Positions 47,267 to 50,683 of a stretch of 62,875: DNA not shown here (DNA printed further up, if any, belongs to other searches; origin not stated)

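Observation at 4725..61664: Phage-wide AT-rich TTCGTT box in nearly every intergenic gap: a candidate global promoter/operator regulon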

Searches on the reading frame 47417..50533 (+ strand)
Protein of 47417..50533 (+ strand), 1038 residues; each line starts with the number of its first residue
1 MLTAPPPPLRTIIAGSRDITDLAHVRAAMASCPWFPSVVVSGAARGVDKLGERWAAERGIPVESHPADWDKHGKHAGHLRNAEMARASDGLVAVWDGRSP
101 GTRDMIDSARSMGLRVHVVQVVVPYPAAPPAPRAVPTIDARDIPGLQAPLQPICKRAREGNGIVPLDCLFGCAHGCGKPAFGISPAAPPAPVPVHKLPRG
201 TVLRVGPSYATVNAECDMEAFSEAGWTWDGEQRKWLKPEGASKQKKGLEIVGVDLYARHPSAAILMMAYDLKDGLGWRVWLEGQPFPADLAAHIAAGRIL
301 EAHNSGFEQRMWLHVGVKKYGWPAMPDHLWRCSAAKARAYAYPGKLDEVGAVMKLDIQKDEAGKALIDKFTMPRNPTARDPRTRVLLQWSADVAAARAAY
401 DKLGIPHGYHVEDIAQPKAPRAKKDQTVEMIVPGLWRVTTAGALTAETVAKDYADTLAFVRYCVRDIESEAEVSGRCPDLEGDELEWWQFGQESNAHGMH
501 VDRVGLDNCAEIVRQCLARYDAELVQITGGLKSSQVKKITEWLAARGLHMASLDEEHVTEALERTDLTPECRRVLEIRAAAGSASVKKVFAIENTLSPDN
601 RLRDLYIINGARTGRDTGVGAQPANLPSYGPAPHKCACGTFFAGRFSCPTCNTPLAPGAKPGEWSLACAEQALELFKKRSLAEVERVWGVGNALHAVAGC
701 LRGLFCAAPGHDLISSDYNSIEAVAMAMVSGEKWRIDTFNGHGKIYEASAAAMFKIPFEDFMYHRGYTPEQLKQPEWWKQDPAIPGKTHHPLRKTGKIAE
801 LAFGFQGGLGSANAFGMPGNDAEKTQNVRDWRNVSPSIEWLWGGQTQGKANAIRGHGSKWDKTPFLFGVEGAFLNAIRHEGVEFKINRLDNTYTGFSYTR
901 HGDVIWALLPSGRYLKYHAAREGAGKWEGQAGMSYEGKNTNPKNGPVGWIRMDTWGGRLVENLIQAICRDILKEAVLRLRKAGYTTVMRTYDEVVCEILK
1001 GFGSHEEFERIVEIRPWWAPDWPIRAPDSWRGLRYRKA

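Call 15: search_protein_families(library=pfam, max_evalue=0.001, proteins=[window:47417-50533:+])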
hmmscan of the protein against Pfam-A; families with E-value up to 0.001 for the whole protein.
window:47417-50533:+ (1038 aa): 2 families
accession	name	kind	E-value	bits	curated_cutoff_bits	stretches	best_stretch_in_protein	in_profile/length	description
PF10686.14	YAcAr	-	8.3e-14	51.6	28.2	1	10-72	2-66/66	YspA, cpYpsA-related SLOG family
PF00476.26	DNA_pol_A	-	9.9e-06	25.2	34.3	1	701-760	141-201/381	DNA polymerase family A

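Call 18: find_related_loci(query=window:47417-50533:+, collection=viral_contigs, flank=10000)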
Query window:47417-50533:+ (1038 aa) in viral_contigs; peptide patterns used: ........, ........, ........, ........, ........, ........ (x = any residue, [..] = any of these).
1 stretches matched a pattern, but none encodes a relative of the query by tblastn (E <= 1e-3).

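Call 19: find_related_loci(query=window:47417-50533:+, collection=genome_contigs, flank=10000)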
Query window:47417-50533:+ (1038 aa) in genome_contigs; peptide patterns used: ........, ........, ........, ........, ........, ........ (x = any residue, [..] = any of these).
23 stretches matched a pattern, but none encodes a relative of the query by tblastn (E <= 1e-3).
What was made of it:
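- Tried and rejected: Protein-based locus search with PolA in IMG/VR and in the species genomes: nothing (calls 18, 19).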

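Call 20: find_homologous_proteins(query=window:47417-50533:+, max_evalue=1e-20)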
Query window:47417-50533:+ (1038 aa): 31 proteins with E <= 1e-20 among 8000 candidates.
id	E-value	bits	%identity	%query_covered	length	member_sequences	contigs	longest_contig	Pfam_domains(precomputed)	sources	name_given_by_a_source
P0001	0.0e+0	2464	100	100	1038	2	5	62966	PF10686.15,PF00476.27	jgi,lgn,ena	-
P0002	0.0e+0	1499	70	81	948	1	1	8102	PF10686.15,PF00476.27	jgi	-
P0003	0.0e+0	1442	63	100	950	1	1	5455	PF00476.27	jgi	jgi:DNA polymerase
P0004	0.0e+0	1412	72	82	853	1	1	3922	PF00476.27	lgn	-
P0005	0.0e+0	1160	63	81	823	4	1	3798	-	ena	-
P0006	0.0e+0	1027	58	80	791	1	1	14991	PF00476.27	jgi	jgi:DNA polymerase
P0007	0.0e+0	1022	56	82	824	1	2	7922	-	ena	-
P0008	4.9e-242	825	47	81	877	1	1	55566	PF00476.27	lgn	-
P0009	1.1e-240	820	42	99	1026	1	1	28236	PF10686.15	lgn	-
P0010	4.7e-239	815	46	81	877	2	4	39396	PF00476.27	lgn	-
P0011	4.2e-224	765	42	82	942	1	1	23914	PF10686.15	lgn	-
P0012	5.6e-221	755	43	81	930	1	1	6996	PF10686.15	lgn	-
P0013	6.9e-210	718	44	81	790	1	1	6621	PF00476.27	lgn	-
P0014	1.2e-177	611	41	56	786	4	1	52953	PF00476.27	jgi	-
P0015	9.7e-175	602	54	41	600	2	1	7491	PF10686.15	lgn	-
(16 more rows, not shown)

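Call 21: find_encoding_contigs(protein=P0001, flank=10000, max_places=6)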
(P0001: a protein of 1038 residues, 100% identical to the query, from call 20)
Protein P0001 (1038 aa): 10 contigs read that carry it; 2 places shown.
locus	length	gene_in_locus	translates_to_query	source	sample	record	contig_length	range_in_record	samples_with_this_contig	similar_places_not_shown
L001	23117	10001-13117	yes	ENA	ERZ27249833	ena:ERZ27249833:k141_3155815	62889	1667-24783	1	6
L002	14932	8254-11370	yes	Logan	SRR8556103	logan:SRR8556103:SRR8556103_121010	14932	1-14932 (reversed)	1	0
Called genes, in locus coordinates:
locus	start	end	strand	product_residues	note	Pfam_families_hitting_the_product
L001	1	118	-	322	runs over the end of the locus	PF18909:dGTP_diPhyd_N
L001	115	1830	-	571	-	PF04851:ResIII, PF00271:Helicase_C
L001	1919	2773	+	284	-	-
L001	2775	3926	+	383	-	PF10926:DUF2800, PF12705:PDDEXK_1 (faint)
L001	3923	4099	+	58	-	-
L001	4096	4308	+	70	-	-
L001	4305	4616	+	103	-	-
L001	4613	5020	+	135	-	-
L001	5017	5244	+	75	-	-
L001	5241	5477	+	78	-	-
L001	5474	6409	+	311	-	PF01555:N6_N4_Mtase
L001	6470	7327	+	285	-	-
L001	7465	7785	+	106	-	-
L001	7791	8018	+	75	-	-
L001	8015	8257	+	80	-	-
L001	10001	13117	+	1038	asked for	PF10686:YAcAr, PF00476:DNA_pol_A (faint)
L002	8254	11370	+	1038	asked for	PF10686:YAcAr, PF00476:DNA_pol_A (faint)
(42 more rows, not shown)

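Call 22: find_encoding_contigs(protein=P0002, flank=10000, max_places=3)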
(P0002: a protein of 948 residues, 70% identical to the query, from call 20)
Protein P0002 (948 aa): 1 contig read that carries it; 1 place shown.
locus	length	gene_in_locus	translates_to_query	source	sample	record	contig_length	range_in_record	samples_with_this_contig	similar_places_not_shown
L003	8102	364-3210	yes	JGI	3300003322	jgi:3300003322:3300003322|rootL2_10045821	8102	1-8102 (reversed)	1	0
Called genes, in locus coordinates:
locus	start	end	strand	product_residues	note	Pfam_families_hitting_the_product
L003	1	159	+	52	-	?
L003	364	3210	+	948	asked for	PF10686:YAcAr, PF00476:DNA_pol_A (faint)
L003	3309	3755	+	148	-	-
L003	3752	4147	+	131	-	-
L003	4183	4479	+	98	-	PF12728:HTH_17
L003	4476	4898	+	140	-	PF10765:Phage_P22_NinX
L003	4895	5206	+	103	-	-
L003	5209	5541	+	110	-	-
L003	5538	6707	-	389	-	PF00589:Phage_integrase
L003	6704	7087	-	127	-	-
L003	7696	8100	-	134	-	?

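Call 23: find_encoding_contigs(protein=P0006, flank=10000, max_places=3)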
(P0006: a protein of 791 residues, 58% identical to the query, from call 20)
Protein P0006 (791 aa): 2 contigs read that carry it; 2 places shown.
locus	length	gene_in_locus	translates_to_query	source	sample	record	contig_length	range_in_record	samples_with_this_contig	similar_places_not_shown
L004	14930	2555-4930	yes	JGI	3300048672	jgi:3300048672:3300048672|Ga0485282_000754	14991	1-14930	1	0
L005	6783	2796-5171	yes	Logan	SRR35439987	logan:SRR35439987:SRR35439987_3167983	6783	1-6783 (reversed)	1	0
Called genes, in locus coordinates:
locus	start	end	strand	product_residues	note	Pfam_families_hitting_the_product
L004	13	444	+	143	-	-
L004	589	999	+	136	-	-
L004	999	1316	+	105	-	-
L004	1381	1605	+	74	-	-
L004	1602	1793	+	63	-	-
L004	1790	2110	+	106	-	-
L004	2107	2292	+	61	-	-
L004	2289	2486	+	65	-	-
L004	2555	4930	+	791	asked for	PF00476:DNA_pol_A (faint)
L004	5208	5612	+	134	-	-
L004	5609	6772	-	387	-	-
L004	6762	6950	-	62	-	-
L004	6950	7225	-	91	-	PF23148:Gp77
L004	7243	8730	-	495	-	-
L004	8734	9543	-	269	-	-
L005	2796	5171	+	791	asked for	PF00476:DNA_pol_A (faint)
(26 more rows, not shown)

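Call 25: find_encoding_contigs(protein=P0008, flank=10000, max_places=2)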
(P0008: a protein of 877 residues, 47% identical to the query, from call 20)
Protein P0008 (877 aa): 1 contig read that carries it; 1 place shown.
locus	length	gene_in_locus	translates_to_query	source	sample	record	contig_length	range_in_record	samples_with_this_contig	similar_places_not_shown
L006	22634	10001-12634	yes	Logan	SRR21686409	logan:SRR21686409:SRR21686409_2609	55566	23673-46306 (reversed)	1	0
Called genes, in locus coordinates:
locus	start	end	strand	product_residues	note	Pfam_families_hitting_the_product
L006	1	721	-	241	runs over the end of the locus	-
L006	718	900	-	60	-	-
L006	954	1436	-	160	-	-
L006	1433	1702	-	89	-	PF14216:DUF4326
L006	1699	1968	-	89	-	-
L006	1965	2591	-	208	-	-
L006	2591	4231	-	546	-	PF00270:DEAD (weak), PF04851:ResIII, PF00271:Helicase_C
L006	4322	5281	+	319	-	-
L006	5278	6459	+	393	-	PF10926:DUF2800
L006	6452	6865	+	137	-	-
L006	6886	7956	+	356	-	-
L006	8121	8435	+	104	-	PF22811:Zn_ribbon_NrdR (weak)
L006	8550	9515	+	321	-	-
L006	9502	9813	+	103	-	-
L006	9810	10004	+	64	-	-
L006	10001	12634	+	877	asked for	PF00476:DNA_pol_A (weak)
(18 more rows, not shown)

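Call 26: find_encoding_contigs(protein=P0014, flank=10000, max_places=2)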
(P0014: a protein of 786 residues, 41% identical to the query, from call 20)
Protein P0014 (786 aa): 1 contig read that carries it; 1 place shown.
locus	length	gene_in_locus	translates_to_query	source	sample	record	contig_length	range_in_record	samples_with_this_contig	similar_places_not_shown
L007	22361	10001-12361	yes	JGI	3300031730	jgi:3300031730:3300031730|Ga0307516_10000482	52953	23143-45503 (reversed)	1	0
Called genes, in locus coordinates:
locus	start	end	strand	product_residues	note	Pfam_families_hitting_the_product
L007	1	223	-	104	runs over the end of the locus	-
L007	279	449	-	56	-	-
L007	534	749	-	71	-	-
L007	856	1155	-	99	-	-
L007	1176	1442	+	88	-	PF10073:GapR_DNA-bd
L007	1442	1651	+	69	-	PF11753:DUF3310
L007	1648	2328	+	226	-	PF02511:Thy1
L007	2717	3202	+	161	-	-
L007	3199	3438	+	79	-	PF12961:DUF3850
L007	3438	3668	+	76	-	-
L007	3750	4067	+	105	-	-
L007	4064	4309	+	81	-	-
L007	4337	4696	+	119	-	PF00440:TetR_N (weak)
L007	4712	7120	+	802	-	PF22763:NrS1-1_pol-like_HBD, PF05272:VapE-like_dom (weak), PF19263:DUF5906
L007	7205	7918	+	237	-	-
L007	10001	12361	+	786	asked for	PF00476:DNA_pol_A (faint)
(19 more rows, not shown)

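Call 27: find_encoding_contigs(protein=P0009, flank=10000, max_places=2)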
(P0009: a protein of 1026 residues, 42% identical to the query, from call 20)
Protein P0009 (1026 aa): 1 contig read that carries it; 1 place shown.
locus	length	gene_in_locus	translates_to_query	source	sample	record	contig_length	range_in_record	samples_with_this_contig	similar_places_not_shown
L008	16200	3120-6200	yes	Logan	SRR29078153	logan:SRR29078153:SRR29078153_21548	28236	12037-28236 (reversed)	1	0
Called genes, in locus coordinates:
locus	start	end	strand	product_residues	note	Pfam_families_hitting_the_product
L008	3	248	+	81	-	?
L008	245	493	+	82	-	-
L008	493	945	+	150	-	-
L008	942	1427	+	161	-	-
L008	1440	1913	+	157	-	-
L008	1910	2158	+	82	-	-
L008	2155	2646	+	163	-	PF07799:DUF1643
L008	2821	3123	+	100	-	-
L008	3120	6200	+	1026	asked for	PF10686:YAcAr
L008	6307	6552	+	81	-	-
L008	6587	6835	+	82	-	-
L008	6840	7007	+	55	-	-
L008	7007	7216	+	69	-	PF12728:HTH_17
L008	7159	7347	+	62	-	-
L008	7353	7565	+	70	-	-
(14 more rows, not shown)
